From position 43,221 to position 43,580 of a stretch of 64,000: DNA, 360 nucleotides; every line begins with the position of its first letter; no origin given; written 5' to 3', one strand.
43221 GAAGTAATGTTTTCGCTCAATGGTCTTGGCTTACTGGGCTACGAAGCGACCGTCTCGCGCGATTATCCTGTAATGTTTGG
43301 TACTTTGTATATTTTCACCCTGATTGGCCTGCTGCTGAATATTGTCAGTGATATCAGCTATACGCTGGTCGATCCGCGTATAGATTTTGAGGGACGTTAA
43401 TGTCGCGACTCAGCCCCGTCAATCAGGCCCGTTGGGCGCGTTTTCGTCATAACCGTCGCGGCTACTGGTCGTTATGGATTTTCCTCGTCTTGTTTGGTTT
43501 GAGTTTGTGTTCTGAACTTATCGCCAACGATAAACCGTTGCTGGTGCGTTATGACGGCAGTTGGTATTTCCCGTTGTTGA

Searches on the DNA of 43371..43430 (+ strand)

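Call 43: search_dna_similar(query=window:43371-43430:+, collection=ecoli_genomes, mode=near, max_rows=4, rows=spread)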
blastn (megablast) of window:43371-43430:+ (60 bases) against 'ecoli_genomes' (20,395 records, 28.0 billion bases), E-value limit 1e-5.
Records with a match: 5358; places in all: 5358; records where one place covers at least 80% of the query: 5358.
Genomes with a match: 5358 of 5426; with a place that covers at least 80% of the query: 5358. Places per genome that has any: lowest 1, median 1, highest 1. On chromosomes: 5358 places; on plasmids: 0.
Best place of each record, by identity: >=99% 2515; 95-99% 2843.
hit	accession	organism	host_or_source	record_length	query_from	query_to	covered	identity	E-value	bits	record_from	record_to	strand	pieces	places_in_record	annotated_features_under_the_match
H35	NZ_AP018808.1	Escherichia coli strain E2865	Bos taurus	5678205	1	60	100%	100.0%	2e-22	111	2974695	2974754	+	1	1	yejE: ABC transporter permease | yejB: microcin C ABC transporter permease YejB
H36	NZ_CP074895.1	Escherichia coli strain 2009C_3689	Homo sapiens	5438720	1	60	100%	100.0%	2e-22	111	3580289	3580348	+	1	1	yejE: ABC transporter permease | yejB: microcin C ABC transporter permease YejB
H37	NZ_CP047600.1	Escherichia coli O84:H7 strain Trh52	Homo sapiens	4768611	1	60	100%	98.3%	8e-21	106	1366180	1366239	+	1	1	yejE: ABC transporter permease | yejB: microcin C ABC transporter permease YejB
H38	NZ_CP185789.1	Escherichia coli strain M15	Homo sapiens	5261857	1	49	82%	95.9%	5e-13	81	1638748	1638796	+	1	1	yejE: ABC transporter permease | yejB: microcin C ABC transporter permease YejB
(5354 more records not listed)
